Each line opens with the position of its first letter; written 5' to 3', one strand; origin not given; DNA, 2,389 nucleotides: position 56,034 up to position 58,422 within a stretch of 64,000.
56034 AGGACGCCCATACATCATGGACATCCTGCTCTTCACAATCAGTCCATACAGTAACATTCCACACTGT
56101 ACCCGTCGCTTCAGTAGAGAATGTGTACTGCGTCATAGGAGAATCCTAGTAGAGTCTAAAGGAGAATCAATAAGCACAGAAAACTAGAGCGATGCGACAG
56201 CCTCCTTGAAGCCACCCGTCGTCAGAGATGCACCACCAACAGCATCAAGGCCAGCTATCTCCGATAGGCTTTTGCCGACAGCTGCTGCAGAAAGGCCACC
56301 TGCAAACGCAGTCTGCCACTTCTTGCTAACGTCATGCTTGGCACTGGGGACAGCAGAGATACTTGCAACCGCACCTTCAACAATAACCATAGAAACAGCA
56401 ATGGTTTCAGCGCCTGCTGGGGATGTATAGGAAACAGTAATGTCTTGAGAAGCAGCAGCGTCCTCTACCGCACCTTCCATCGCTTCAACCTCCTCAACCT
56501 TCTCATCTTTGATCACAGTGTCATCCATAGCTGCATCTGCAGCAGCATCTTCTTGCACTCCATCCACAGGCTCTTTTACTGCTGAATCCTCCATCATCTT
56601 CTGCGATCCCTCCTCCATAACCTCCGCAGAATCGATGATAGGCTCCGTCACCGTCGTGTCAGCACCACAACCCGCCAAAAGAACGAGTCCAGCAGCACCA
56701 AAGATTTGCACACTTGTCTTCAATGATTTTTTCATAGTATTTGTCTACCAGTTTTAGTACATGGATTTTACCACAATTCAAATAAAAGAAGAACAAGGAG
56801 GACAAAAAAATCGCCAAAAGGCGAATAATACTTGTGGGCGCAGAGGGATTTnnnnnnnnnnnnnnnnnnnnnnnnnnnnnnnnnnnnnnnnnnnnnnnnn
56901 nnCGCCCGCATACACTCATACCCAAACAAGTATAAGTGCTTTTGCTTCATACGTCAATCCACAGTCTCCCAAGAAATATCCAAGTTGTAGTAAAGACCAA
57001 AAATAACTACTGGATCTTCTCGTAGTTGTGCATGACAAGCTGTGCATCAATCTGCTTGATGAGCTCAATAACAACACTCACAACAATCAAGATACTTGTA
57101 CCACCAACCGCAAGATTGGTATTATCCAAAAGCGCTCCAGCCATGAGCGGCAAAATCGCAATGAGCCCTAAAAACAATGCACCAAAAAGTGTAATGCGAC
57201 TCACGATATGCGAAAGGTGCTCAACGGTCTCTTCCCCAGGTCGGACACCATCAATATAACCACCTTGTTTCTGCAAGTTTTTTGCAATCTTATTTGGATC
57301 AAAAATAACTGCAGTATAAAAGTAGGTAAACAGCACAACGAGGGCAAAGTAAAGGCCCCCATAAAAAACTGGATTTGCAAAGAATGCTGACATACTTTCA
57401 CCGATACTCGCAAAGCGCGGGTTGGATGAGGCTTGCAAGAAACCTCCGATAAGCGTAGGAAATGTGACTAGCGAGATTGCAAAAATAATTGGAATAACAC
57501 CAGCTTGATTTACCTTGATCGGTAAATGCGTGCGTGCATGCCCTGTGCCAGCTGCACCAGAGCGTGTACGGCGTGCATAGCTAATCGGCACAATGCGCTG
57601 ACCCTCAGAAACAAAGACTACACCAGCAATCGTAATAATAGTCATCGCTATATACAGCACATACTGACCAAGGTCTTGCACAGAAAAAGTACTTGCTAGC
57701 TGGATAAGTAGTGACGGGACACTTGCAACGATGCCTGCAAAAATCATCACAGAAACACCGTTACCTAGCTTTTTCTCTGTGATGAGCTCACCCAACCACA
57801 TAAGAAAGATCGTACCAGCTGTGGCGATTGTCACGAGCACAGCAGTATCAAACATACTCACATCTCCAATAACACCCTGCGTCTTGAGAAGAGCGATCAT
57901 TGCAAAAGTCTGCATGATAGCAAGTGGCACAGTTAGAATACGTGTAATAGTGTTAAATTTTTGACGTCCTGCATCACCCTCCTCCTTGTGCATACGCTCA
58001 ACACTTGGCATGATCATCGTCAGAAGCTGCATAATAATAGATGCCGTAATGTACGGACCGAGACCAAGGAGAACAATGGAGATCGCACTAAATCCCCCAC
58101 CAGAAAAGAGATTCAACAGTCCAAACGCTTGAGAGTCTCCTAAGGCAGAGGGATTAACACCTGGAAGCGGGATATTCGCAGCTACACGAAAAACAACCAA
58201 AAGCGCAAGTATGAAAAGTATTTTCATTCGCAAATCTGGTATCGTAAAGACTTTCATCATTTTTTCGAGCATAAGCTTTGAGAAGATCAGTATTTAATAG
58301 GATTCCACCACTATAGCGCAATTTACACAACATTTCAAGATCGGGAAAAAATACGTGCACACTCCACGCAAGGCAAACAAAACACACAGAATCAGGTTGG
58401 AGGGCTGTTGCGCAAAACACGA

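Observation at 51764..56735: Terminator-bounded five-gene operon: FMN-binding lipoprotein, ApbE, lipoprotein serine hydrolase, APH-type kinase, MFS transporter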

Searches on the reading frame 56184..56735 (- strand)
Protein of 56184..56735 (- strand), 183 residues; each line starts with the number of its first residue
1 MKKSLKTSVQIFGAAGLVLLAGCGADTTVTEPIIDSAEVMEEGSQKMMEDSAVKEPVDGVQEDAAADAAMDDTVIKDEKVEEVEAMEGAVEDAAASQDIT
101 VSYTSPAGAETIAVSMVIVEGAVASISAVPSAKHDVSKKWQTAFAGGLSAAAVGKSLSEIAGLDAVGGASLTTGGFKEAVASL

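Call 4: search_protein_families(library=pfam, proteins=[window:56184-56735:-], max_evalue=1)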
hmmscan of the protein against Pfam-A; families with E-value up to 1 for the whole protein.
window:56184-56735:- (183 aa): 1 family
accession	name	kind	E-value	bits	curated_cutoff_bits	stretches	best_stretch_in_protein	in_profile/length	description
PF04205.19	FMN_bind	-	0.72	11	22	0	111-181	5-73/77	FMN-binding domain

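Call 5: search_protein_families(library=ncbifam, proteins=[window:56184-56735:-], max_evalue=1)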
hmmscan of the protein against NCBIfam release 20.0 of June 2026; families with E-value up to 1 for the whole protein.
window:56184-56735:- (183 aa): 2 families
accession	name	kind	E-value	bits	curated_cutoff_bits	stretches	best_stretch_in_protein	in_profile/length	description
NF047847.2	SS_mature_LptM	equivalog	0.063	13.4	27.7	1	1-24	1-21/31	LPS translocon maturation chaperone LptM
NF008518.1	PRK11443.1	equivalog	0.12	12.4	124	1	14-55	7-48/124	lipoprotein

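Call 8: find_homologous_proteins(query=window:56184-56735:-, max_evalue=0.001)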
Query window:56184-56735:- (183 aa): 6 proteins with E <= 0.001 among 1679 candidates.
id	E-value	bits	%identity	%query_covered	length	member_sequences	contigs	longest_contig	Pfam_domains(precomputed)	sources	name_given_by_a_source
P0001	2.8e-101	354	100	100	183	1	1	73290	-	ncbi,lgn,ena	-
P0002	2.5e-50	189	55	100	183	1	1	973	-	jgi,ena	-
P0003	1.9e-30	124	46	100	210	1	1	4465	-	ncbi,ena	-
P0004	8.8e-28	116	41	100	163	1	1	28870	PF04205.20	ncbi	-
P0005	9.3e-26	109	44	100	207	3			PF04205.20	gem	-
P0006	1.7e-15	76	55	43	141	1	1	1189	PF04205.20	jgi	jgi:uncharacterized protein with FMN-binding domain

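Call 11: find_encoding_contigs(protein=P0004, flank=10000)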
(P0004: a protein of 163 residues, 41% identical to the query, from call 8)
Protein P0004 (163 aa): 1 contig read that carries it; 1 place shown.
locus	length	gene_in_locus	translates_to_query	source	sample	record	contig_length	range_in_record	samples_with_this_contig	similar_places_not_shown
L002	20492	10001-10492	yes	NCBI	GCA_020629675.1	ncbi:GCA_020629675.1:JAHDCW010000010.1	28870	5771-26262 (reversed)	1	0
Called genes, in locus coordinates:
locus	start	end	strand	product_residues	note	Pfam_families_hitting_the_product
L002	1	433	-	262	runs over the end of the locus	PF00588:SpoU_methylase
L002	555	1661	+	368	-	PF02353:CMAS, PF13489:Methyltransf_23, PF08241:Methyltransf_11, PF08242:Methyltransf_12, PF13649:Methyltransf_25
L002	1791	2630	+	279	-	PF00459:Inositol_P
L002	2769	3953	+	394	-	PF00579:tRNA-synt_1b, PF22421:SYY_C-terminal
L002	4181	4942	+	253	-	PF01409:tRNA-synt_2d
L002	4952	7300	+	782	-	PF01588:tRNA_bind, PF03483:B3_4, PF03484:B5, PF17759:tRNA_synthFbeta, PF03147:FDX-ACB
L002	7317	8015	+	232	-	PF01988:VIT1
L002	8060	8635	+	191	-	PF12917:YfbR-like, PF13023:HD_3, PF01966:HD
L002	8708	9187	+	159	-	-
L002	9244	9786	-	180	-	-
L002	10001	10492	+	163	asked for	PF04205:FMN_bind (weak)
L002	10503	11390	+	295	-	PF02424:ApbE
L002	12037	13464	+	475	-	PF13727:CoA_binding_3, PF02397:Bac_transf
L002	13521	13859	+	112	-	PF04020:Phage_holin_4_2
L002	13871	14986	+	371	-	PF13439:Glyco_transf_4, PF00534:Glycos_transf_1, PF13692:Glyco_trans_1_4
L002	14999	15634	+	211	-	-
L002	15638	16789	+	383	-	PF13439:Glyco_transf_4, PF13579:Glyco_trans_4_4 (weak), PF20706:GT4-conflict, PF00534:Glycos_transf_1, PF13692:Glyco_trans_1_4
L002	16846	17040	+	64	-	PF01783:Ribosomal_L32p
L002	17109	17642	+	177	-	PF01029:NusB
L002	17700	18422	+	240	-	PF22935:RM44_endonuclase (weak), PF14622:Ribonucleas_3_3, PF00636:Ribonuclease_3, PF00035:dsrm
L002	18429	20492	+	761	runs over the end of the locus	PF02463:SMC_N, PF13175:AAA_15, PF13476:AAA_23, PF13304:AAA_21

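Call 12: find_encoding_contigs(protein=P0003, flank=10000)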
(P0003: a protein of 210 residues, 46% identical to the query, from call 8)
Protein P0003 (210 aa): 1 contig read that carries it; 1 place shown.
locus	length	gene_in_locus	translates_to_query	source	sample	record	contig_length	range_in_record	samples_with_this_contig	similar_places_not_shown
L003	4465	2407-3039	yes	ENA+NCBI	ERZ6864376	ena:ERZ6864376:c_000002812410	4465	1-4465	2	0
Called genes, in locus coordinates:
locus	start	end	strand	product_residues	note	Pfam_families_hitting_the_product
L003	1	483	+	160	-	?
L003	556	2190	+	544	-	PF18885:DUF5648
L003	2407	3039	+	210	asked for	-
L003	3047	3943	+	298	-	PF02424:ApbE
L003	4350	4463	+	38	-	?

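Call 19: search_protein_families(library=pfam, alignment_id=A1, max_evalue=1)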
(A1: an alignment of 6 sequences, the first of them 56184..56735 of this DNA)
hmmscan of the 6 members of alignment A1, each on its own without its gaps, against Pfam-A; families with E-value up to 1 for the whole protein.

A. member 1, window:56184-56735:- (183 aa): 1 family
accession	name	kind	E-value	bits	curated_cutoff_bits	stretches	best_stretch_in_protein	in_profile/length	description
PF04205.19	FMN_bind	-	0.72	11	22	0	111-181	5-73/77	FMN-binding domain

B. families by the number of members that match (of 6 scanned): 13 families
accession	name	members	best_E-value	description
PF04205.19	FMN_bind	6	4.9e-06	FMN-binding domain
PF02961.22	SAM_BAF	2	0.0022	Barrier to autointegration factor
PF07889.17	DUF1664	1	0.01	Protein of unknown function (DUF1664)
PF19108.5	DUF5795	1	0.061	Family of unknown function (DUF5795)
PF20515.4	2OG-FeII_Oxy_6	1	0.14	Tet-like 2OG-Fe(II) oxygenase superfamily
PF10041.14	DUF2277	1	0.15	Uncharacterized conserved protein (DUF2277)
PF05328.17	CybS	1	0.16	CybS, succinate dehydrogenase cytochrome B small subunit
PF15825.10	FAM25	1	0.36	FAM25 family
PF01333.25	Apocytochr_F_C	1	0.44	Apocytochrome F, C-terminal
PF13627.12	LptM_cons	1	0.61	LPS-assembly lipoprotein LptM, conserved region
PF05597.16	Phasin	1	0.62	Poly(hydroxyalcanoate) granule associated protein (phasin)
PF22872.1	DUF7018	1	0.92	Domain of unknown function (DUF7018)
PF10029.15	DUF2271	1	0.97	Predicted periplasmic protein (DUF2271)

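Call 46: predict_structure(alignment_id=A1)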
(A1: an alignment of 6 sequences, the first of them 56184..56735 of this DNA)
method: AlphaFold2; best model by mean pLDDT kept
length: 183 residues; sequences in the alignment: 6
mean_pLDDT: 61.0   pTM: 0.42
mean pLDDT of the five models: 61.0, 61.0, 55.1, 54.4, 53.1
residues with pLDDT >= 90: 0; 70-90: 73; 50-70: 27; < 50: 83
segments of 3 or more residues with pLDDT < 50: 1-5, 7-14, 22-30, 32-54, 56-89
pLDDT, mean of each block of 10 residues (from residue 1): 46 46 45 44 40 42 43 44 41 71 77 86 87 85 85 85 65 66 67
secondary structure, 60 per line:
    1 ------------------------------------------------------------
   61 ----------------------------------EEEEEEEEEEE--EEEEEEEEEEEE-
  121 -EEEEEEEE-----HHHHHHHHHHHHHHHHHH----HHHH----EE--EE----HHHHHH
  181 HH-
elements in order: E95-105 E108-119 E122-129 H135-152 H157-160 H175-182

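Call 50: fold_search(model_id=the predicted structure, library=pdb)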
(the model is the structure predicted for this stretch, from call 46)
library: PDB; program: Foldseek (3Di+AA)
matches with E <= 10: 482; with E <= 0.001: 0
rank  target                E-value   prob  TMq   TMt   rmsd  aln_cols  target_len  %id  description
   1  8p2a                  1.1e-02  1.00  0.35  0.61   3.7        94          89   24  Crystal structure of SaFMN3 domain 2 (released 2023-07-19)
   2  8p2b_B                1.5e-01  0.60  0.25  0.47   5.3        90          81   13  Crystal structure of CbFMN4 domain 1 (released 2023-07-19)
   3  1su0                  3.3e-01  0.82  0.27  0.36   2.9        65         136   17  Crystal structure of a hypothetical protein at 2.3 A resolution (released 2004-08-24)
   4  2qq4_I                4.0e-01  0.63  0.25  0.33   6.5        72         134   11  Crystal structure of Iron-sulfur cluster biosynthesis protein IscU (TTHA1736) from thermus thermophilus HB8 (released 2008-07-29)
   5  6jzv_C                4.2e-01  0.66  0.26  0.33   3.3        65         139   14  Crystal structure of SufU from Bacillus subtilis (released 2020-05-06)
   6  5jsh_B                5.4e-01  0.28  0.16  0.07   3.1        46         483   11  The 3D structure of recombinant [NiFeSe] hydrogenase from Desulfovibrio Vulgaris Hildenborough in the oxidized state a (released 2017-03-22)
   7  1yey_A                5.4e-01  0.16  0.18  0.10   7.2        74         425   16  Crystal Structure of L-fuconate Dehydratase from Xanthomonas campestris pv. campestris str. ATCC 33913 (released 2005-01-11)
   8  6jzw_D                5.8e-01  0.44  0.23  0.29   3.9        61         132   13  Crystal structure of SufU from Bacillus subtilis with Cys persulfurated (released 2020-05-06)
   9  8p2b_A                5.8e-01  0.33  0.26  0.47   5.3        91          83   12  Crystal structure of CbFMN4 domain 1 (released 2023-07-19)
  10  3no1_C                5.8e-01  0.15  0.19  0.11   7.4        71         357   14  Crystal Structure of Mandelate racemase/muconate lactonizing enzyme from a Marine actinobacterium in complex with magn (released 2010-07-07)
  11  1yey_D                5.8e-01  0.15  0.18  0.10   7.2        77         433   16  Crystal Structure of L-fuconate Dehydratase from Xanthomonas campestris pv. campestris str. ATCC 33913 (released 2005-01-11)
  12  6jzv_B                6.2e-01  0.57  0.26  0.32   3.3        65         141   14  Crystal structure of SufU from Bacillus subtilis (released 2020-05-06)
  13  6jzw_A                6.6e-01  0.57  0.26  0.32   3.3        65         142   14  Crystal structure of SufU from Bacillus subtilis with Cys persulfurated (released 2020-05-06)
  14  7c8n                  6.6e-01  0.38  0.28  0.38   6.8        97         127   12  Crystal structure of IscU H106A variant (released 2021-05-26)
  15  3a7u                  7.0e-01  0.60  0.25  0.15   3.8        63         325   13  Crystal structure of the bovine lipoyltransferase in its unliganded form (released 2010-01-19)
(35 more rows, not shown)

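Call 51: search_protein_families(library=pfam, alignment_id=A5, max_evalue=0.001)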
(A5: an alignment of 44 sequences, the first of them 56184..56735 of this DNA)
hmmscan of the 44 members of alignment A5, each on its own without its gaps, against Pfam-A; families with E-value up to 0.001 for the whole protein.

A. member 1, window:56184-56735:- (183 aa): 0 families

B. families by the number of members that match (of 44 scanned): 1 family
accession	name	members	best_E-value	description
PF04205.19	FMN_bind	16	2.2e-06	FMN-binding domain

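Call 52: search_solved_structures(query=A5, max_evalue=0.01, show_alignments=2)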
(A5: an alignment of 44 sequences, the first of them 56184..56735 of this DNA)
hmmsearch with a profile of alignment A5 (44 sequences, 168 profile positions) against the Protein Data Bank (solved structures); distinct sequences matched with E-value up to 0.01: 1.
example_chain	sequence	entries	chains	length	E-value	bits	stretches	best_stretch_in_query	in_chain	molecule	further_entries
8p2a_A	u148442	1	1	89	0.004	20.4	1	92-161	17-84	FMN-binding domain-containing protein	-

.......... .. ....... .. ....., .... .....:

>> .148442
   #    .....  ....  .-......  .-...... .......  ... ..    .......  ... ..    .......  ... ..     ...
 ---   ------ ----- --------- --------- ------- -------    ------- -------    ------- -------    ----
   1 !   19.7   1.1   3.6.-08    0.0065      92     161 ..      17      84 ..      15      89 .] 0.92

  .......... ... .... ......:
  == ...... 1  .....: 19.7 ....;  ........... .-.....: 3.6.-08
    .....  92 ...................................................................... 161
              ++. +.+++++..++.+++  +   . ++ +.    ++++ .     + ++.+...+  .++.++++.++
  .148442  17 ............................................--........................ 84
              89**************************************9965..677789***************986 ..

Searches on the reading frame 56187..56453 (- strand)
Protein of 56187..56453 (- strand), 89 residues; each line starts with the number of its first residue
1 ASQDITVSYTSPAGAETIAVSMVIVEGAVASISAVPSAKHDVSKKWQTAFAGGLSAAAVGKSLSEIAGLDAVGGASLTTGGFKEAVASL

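Call 48: search_protein_representatives(alignment_id=A3)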
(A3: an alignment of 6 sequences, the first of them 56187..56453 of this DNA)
Query: 6 sequences, 89 profile positions. Proteins with E-value up to 0.001 (for the whole library): 2974; up to 1e-10: 1805; up to 1e-30: 5. The best 150 are listed.
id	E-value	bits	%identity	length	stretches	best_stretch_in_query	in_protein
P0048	7.1e-65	231.6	-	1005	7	2-89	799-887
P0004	1.5e-37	144.0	-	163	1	2-89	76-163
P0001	1.7e-36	140.7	-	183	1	2-89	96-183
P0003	2.7e-36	140.0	-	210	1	2-89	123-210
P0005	5.3e-36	139.1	-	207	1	3-89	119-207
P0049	2.4e-29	117.7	-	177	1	4-89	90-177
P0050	3.6e-27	110.8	-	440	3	2-89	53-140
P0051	1.3e-26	108.9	-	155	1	2-88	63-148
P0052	4.0e-26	107.4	-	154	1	3-89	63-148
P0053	1.2e-25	105.9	-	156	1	4-89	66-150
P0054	4.7e-25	104.0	-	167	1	2-89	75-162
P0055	5.3e-25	103.8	-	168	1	3-89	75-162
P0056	5.5e-25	103.8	-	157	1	3-89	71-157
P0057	8.8e-25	103.1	-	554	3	5-87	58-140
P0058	1.1e-24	102.8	-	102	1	5-89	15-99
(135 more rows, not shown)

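Call 56: find_related_loci(query=A3, collection=metagenome_contigs, flank=6000)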
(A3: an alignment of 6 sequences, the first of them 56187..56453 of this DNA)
Query A3 (89 aa) in metagenome_contigs; peptide patterns used: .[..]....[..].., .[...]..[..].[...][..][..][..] (x = any residue, [..] = any of these).
153 stretches matched a pattern; 50 encode a relative of the query (tblastn E <= 1e-3); 50 distinct loci.
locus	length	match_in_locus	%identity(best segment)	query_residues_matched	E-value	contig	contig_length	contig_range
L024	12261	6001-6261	52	5-89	6e-23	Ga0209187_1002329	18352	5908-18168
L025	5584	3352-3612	52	5-89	6e-23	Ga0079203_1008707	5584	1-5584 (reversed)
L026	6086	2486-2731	53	4-86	5e-22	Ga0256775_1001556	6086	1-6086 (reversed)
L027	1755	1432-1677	52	4-86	4e-21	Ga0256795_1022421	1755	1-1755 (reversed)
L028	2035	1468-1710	48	8-89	2e-20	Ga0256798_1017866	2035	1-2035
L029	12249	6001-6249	48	6-89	6e-20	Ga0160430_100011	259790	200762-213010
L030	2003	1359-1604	41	8-89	4e-18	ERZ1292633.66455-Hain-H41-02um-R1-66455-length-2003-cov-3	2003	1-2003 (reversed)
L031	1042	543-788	46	8-89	3e-18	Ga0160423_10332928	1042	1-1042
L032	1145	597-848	41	5-89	3e-17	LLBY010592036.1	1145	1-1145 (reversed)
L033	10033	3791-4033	40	9-89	4e-17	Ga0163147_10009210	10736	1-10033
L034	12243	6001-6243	40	8-89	2e-16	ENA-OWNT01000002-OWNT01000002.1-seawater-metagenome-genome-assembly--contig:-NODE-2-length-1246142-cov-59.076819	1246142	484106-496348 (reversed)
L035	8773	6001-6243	38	9-89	3e-16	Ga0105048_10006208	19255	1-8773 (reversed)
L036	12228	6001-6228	45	6-82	2e-15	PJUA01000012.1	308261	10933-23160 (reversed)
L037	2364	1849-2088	38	9-89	4e-15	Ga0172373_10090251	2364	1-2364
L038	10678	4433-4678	37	7-89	6e-15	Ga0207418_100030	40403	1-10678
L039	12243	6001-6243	40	8-89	3e-14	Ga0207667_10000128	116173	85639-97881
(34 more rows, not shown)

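Call 85: search_protein_families(library=pfam, proteins=[L024:5716-6264:+, L039:7158-8630:+], max_evalue=0.01)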
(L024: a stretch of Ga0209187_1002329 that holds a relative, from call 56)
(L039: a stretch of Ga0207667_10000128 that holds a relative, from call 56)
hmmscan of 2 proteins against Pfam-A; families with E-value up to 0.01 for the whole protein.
L024:5716-6264:+ (182 aa): 1 family
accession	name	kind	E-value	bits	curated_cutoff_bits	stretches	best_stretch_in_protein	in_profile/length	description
PF04205.19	FMN_bind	-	0.00023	22.2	22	1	108-180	5-73/77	FMN-binding domain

L039:7158-8630:+ (491 aa): 5 families
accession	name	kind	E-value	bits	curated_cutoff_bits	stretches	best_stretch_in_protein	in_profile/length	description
PF00175.26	NAD_binding_1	-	3.3e-07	31.3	22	1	376-424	1-50/109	Oxidoreductase NAD-binding domain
PF03116.20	NQR2_RnfD_RnfE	-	3.3e-05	23.8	27.7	0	26-141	23-137/296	NQR2, RnfD, RnfE family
PF00970.30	FAD_binding_6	-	0.0019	18.9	21.1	1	269-355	2-88/99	Oxidoreductase FAD-binding domain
PF08030.17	NAD_binding_6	-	0.0022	18.5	22.2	1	373-414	3-49/156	Ferric reductase NAD binding domain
PF04632.18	FUSC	-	0.006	15.7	30.9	1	165-261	401-494/660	Fusaric acid resistance protein family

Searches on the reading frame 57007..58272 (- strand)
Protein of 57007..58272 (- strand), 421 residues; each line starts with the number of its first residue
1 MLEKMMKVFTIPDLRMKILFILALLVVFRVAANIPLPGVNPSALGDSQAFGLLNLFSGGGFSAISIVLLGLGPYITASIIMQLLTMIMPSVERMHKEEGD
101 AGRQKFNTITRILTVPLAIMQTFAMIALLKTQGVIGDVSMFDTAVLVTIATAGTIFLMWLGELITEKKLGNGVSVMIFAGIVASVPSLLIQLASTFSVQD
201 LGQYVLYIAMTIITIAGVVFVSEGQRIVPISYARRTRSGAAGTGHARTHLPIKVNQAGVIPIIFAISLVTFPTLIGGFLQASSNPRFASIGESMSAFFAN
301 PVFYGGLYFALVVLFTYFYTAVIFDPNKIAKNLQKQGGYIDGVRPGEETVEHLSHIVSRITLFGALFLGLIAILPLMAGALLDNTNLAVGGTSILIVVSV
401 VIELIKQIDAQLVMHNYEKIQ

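Call 32: find_encoding_contigs(protein=window:57007-58272:-, flank=10000, max_places=2)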
Protein window:57007-58272:- (421 aa): 1 contig read that carries it; 1 place shown.
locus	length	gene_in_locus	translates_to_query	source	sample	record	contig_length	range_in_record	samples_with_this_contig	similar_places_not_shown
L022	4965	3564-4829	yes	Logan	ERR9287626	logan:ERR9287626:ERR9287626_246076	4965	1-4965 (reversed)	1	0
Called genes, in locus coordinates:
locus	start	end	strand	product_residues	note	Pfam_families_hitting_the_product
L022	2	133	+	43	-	?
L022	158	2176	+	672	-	PF10101:DUF2339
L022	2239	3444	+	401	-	PF02412:TSP_3 (weak)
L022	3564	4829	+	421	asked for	PF00344:SecY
